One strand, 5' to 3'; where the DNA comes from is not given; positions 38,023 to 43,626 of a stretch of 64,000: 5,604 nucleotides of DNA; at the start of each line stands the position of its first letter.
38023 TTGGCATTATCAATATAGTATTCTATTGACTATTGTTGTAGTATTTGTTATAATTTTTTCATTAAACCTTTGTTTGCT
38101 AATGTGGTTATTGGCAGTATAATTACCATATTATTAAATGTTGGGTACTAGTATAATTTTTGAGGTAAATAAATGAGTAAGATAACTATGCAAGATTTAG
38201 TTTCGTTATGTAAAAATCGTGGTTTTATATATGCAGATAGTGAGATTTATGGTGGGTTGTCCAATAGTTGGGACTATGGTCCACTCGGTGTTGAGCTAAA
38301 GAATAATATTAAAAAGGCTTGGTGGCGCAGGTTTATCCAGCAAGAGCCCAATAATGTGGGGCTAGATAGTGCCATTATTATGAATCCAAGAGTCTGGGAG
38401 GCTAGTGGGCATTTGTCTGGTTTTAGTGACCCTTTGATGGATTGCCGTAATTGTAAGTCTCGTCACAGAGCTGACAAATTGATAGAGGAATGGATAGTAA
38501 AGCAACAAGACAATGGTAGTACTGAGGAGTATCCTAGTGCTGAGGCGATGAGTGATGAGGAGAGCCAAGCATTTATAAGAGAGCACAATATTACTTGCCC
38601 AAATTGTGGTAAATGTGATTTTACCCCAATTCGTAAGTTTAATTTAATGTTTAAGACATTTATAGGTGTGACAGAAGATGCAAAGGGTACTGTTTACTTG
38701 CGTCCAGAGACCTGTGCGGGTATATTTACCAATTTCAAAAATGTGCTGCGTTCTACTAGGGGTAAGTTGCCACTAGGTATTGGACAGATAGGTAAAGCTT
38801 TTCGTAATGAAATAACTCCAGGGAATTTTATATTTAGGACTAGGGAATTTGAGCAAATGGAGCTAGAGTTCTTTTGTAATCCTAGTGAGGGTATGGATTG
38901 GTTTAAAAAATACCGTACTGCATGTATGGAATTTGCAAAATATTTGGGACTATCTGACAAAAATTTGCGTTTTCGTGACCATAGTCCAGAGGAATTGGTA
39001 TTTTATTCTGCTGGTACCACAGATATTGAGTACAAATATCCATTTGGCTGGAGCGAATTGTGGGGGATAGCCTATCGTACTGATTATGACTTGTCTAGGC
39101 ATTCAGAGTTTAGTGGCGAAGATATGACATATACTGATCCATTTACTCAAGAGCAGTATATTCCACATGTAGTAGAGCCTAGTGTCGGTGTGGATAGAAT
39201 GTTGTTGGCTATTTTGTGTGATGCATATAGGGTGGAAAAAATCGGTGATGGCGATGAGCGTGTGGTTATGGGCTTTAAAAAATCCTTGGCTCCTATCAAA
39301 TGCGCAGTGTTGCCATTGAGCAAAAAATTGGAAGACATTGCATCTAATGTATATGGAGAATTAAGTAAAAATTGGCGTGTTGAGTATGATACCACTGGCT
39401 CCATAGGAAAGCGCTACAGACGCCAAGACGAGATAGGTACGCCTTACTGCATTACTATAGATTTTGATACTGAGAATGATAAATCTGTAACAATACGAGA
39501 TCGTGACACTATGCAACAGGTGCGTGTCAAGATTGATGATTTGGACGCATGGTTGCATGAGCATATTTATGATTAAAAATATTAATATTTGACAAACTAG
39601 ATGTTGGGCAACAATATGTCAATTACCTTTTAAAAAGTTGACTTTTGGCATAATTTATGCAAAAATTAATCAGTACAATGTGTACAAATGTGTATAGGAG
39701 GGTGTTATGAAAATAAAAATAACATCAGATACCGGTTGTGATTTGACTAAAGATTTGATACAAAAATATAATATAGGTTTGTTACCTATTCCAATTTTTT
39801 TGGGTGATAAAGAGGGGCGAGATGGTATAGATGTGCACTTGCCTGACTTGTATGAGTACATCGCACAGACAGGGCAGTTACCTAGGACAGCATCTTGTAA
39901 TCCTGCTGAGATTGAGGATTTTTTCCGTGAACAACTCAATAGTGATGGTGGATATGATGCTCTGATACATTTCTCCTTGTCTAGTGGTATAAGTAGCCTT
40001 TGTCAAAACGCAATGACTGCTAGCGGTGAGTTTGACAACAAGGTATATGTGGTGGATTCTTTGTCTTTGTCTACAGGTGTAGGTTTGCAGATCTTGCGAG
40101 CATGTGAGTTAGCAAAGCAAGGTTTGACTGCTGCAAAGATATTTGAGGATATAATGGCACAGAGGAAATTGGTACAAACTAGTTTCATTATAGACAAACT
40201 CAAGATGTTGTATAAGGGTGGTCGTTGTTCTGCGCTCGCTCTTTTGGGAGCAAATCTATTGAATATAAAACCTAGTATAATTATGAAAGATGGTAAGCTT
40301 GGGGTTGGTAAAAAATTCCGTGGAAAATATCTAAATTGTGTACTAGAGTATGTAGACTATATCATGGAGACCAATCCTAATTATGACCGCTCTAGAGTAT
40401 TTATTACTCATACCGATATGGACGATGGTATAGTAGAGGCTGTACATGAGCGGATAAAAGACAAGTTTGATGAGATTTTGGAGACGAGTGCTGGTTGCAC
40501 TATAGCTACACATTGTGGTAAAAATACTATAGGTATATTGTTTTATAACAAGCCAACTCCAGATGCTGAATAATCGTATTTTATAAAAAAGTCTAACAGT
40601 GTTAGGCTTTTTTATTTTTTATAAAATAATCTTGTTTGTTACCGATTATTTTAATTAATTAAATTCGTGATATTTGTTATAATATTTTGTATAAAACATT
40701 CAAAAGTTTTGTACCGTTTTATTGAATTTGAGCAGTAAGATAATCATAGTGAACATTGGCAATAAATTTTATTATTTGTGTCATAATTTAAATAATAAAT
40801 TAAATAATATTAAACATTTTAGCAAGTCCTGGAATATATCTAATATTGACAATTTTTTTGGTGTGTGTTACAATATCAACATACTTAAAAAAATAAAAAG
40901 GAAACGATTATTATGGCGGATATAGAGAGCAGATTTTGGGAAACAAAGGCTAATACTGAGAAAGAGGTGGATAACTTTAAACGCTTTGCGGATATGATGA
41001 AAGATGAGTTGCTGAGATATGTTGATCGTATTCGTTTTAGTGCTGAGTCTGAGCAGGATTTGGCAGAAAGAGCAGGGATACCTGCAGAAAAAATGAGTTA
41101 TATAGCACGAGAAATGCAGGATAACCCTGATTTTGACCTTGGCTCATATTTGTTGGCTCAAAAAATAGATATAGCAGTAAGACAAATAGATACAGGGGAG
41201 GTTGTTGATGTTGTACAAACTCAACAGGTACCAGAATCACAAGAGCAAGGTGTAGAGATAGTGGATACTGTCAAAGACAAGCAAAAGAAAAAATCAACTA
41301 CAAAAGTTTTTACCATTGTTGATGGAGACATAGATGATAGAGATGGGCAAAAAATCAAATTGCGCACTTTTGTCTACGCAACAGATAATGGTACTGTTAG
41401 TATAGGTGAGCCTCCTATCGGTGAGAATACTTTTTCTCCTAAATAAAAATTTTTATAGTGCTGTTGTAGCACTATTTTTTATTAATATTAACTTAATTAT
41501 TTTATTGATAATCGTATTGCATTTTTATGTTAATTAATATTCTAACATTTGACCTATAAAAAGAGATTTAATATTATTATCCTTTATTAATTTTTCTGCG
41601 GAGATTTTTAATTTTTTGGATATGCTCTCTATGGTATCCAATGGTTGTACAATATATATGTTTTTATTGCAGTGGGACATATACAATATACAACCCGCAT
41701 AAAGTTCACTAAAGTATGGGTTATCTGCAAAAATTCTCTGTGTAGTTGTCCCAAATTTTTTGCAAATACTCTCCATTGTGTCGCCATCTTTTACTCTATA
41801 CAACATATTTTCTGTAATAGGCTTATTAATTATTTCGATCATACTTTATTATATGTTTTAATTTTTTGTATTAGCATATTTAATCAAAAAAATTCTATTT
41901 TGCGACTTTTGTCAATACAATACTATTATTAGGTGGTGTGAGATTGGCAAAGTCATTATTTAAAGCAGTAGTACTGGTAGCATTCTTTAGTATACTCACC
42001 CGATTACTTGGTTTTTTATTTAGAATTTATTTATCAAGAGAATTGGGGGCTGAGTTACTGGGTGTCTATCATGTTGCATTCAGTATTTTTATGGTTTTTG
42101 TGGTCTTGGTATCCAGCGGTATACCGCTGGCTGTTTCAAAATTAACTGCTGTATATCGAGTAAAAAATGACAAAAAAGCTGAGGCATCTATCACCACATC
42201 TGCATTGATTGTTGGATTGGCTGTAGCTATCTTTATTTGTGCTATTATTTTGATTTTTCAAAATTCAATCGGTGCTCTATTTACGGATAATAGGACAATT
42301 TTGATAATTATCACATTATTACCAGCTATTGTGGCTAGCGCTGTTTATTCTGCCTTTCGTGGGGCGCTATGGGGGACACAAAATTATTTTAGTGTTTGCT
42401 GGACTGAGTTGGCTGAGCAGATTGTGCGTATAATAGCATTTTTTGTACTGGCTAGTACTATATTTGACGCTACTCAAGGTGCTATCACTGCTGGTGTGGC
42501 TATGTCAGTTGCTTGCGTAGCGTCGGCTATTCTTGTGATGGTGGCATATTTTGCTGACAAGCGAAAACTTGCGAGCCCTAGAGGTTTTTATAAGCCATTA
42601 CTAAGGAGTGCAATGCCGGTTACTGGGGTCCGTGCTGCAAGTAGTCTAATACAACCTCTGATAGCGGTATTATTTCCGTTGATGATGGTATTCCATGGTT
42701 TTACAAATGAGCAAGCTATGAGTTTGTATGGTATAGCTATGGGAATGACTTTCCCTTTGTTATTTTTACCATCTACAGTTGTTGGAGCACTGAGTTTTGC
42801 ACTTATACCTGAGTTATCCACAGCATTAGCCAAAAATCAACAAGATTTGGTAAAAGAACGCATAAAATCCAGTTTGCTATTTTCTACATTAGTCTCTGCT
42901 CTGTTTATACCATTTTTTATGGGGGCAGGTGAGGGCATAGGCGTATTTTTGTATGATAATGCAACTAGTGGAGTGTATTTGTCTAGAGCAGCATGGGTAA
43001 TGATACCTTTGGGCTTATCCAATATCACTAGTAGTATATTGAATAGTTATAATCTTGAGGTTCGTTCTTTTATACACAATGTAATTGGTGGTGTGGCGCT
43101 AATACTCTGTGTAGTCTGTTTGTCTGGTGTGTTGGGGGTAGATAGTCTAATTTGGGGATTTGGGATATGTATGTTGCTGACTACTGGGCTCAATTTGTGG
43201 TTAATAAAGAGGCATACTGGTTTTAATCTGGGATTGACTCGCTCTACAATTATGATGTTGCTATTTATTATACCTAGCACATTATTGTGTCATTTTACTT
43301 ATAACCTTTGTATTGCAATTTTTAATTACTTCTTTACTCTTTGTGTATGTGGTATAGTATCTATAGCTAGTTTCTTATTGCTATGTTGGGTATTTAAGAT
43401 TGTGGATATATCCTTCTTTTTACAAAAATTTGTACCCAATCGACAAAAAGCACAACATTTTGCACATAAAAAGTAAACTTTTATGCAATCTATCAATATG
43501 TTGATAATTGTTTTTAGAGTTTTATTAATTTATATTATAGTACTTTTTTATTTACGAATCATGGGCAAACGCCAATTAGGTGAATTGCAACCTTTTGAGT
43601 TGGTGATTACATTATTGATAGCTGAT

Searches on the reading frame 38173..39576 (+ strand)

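Call 18: search_protein_families(library=pfam, proteins=[window:38173-39576:+], max_evalue=0.001)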
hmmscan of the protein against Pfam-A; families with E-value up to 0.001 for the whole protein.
window:38173-39576:+ (467 aa): 2 families
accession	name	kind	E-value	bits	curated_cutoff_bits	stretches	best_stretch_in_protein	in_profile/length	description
PF03129.25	HGTP_anticodon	-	4.6e-24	84.8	21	1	376-463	1-93/94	Anticodon binding domain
PF00587.30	tRNA-synt_2b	-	4.1e-13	50.2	29.3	1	169-348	6-176/179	tRNA synthetase class II core domain (G, H, P, S and T)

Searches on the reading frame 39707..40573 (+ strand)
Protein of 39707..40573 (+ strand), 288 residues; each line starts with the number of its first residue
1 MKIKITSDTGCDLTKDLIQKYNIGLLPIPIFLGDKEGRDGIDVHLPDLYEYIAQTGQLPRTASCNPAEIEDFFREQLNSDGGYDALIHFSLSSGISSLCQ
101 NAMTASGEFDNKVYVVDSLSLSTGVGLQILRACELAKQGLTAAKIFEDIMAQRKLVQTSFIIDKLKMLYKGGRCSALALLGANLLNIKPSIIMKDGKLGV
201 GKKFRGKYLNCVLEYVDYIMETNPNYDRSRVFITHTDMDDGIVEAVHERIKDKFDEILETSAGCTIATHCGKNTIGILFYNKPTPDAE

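Call 18: search_protein_families(library=pfam, proteins=[window:39707-40573:+], max_evalue=0.001)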
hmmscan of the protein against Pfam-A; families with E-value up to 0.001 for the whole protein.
window:39707-40573:+ (288 aa): 1 family
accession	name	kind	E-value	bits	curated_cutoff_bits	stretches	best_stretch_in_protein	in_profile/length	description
PF02645.21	DegV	-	1.4e-58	198.9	27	1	2-281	1-279/280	Uncharacterised protein, DegV family COG1307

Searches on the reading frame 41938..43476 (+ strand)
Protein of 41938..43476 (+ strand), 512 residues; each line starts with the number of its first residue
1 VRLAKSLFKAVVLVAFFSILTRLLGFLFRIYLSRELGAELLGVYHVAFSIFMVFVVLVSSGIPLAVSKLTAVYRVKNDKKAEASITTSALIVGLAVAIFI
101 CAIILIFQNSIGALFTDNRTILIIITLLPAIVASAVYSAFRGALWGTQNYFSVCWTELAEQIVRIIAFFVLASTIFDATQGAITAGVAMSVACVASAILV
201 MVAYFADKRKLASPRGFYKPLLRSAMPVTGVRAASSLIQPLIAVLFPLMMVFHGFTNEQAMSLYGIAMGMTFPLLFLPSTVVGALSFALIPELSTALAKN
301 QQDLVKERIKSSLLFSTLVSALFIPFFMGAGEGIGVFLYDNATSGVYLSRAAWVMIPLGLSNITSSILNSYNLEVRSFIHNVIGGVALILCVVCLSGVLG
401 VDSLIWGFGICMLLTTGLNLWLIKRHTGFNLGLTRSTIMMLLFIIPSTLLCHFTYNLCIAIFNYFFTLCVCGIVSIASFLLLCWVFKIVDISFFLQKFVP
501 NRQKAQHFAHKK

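Call 18: search_protein_families(library=pfam, proteins=[window:41938-43476:+], max_evalue=0.001)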
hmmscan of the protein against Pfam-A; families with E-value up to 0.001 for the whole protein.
window:41938-43476:+ (512 aa): 2 families
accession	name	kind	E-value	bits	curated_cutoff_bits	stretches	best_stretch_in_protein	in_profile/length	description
PF01943.22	Polysacc_synt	-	1.2e-20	74.6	28.2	1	12-291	6-268/274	Polysaccharide biosynthesis protein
PF01554.23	MatE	-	2.9e-06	27.5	24.9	1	16-147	4-138/161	MatE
